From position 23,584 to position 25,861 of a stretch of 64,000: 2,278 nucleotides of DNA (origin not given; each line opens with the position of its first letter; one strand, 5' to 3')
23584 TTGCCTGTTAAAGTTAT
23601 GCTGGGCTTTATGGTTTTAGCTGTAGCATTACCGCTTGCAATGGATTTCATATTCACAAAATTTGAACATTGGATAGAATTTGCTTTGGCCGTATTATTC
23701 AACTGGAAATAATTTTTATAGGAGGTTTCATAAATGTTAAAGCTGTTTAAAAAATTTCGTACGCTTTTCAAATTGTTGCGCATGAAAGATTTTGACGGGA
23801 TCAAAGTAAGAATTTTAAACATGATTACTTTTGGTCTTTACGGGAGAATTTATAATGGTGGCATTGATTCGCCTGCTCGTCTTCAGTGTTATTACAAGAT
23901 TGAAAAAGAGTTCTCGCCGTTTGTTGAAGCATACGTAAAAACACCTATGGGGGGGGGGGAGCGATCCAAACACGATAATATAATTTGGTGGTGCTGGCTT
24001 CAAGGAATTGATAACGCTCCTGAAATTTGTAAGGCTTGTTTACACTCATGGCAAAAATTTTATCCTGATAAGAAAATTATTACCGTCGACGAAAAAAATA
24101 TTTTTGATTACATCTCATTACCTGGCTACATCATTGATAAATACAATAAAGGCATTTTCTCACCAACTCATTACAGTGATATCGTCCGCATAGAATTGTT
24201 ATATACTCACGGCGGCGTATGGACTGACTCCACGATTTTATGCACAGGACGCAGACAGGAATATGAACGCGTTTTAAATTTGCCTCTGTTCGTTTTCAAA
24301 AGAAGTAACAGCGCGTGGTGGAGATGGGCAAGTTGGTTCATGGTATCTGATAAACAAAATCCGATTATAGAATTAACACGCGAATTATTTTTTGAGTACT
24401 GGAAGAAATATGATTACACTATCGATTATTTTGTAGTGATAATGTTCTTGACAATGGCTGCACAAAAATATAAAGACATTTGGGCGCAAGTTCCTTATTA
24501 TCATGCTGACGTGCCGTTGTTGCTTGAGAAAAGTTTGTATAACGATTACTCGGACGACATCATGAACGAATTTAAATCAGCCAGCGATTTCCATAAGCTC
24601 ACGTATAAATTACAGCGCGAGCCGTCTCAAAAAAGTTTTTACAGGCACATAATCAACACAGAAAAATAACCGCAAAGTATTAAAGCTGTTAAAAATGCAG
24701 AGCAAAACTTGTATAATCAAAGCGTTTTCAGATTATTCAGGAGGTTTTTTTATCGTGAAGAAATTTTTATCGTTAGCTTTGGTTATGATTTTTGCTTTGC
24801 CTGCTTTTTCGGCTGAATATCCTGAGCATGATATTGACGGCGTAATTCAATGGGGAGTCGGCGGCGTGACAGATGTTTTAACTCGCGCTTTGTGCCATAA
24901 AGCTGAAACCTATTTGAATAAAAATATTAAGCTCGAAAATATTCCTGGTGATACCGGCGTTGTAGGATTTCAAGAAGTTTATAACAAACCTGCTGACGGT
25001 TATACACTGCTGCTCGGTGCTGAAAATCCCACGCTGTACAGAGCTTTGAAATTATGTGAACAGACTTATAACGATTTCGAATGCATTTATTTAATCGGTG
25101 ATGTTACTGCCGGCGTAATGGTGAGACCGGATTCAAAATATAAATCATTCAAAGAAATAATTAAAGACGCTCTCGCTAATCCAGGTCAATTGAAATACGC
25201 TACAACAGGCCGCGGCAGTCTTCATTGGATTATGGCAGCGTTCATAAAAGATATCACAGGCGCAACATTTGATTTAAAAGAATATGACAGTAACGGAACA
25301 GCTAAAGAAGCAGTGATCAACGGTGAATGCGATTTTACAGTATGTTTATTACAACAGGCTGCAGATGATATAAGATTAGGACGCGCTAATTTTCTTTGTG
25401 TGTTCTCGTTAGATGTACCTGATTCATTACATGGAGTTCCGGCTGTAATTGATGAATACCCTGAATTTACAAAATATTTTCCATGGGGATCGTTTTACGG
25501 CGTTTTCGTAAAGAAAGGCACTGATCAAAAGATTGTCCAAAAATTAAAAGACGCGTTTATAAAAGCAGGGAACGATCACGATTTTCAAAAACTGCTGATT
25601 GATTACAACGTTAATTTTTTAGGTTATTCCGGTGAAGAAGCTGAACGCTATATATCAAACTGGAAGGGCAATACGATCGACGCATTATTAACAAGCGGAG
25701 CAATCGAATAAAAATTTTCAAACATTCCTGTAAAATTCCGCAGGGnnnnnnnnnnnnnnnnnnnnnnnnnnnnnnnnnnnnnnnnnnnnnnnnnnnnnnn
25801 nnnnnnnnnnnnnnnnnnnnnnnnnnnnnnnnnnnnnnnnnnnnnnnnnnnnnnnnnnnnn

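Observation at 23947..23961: G11 homopolymer inside a glycosyltransferase gene that is fused to the end of the fliPQR flagellar export operon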

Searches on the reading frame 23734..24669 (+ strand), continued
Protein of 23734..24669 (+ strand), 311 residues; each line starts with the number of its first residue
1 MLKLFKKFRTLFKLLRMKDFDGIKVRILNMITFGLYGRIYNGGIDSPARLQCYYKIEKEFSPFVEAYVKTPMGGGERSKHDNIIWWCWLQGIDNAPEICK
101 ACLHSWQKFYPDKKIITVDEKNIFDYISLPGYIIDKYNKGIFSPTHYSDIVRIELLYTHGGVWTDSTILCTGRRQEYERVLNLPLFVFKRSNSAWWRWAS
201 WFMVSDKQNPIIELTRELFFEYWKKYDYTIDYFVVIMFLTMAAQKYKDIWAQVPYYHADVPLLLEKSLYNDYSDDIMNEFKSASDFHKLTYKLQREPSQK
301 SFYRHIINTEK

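Call 76: find_encoding_contigs(protein=P0075, flank=3000, max_places=3)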
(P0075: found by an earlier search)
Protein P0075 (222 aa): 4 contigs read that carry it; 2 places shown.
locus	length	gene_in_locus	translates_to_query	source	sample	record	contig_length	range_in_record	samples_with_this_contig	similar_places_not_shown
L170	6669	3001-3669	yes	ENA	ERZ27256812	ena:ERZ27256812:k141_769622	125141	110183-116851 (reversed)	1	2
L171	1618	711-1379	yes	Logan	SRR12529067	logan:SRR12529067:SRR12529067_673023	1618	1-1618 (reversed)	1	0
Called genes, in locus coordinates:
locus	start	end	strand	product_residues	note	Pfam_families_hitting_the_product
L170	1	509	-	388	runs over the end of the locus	PF00465:Fe-ADH, PF13685:Fe-ADH_2, PF25137:ADH_Fe_C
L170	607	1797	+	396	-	PF00753:Lactamase_B, PF19583:ODP, PF00258:Flavodoxin_1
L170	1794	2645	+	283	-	PF17284:Spermine_synt_N, PF01564:Spermine_synth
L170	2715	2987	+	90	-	-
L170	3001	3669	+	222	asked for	PF05704:Caps_synth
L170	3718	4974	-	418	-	PF13393:tRNA-synt_His, PF00587:tRNA-synt_2b, PF03129:HGTP_anticodon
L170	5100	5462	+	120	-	PF14897:EpsG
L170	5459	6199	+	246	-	PF14897:EpsG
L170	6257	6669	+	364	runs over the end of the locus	PF14897:EpsG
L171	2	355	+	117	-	?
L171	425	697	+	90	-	-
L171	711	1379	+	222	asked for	PF05704:Caps_synth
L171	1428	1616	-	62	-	?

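Call 77: find_encoding_contigs(protein=P0020, flank=3000, max_places=3)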
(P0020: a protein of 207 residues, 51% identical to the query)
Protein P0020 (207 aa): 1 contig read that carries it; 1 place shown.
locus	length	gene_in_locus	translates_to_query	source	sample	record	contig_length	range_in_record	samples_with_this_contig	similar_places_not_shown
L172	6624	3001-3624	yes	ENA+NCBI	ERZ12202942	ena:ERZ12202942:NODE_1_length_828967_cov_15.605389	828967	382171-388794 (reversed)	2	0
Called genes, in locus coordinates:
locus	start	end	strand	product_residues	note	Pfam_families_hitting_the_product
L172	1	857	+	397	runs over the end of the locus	PF19583:ODP, PF00258:Flavodoxin_1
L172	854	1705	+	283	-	PF17284:Spermine_synt_N, PF01564:Spermine_synth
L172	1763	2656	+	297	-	PF05704:Caps_synth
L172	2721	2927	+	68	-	-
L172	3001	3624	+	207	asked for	PF05704:Caps_synth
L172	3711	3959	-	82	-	-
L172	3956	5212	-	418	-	PF13393:tRNA-synt_His, PF00587:tRNA-synt_2b, PF13393:tRNA-synt_His, PF03129:HGTP_anticodon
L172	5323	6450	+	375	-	PF14897:EpsG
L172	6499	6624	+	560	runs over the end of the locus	PF05157:MshEN, PF00437:T2SSE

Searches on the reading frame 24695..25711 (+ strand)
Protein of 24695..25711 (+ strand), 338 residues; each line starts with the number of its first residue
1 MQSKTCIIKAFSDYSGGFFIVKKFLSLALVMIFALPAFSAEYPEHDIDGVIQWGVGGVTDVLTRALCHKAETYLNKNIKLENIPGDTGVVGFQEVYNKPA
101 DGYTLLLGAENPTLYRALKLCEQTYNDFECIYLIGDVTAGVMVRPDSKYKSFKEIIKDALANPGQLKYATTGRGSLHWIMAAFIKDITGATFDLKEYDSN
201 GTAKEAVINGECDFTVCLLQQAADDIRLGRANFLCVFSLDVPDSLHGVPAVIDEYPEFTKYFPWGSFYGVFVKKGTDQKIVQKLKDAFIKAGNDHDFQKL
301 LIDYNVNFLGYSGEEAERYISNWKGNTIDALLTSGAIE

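Call 3: search_protein_families(library=pfam, proteins=[window:24695-25711:+], max_evalue=0.01)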
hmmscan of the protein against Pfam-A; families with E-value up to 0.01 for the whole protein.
window:24695-25711:+ (338 aa): 1 family
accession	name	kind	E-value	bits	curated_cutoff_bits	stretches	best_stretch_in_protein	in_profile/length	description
PF03401.19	TctC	-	1.4e-28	100.6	27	1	64-321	3-259/274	Tripartite tricarboxylate transporter family receptor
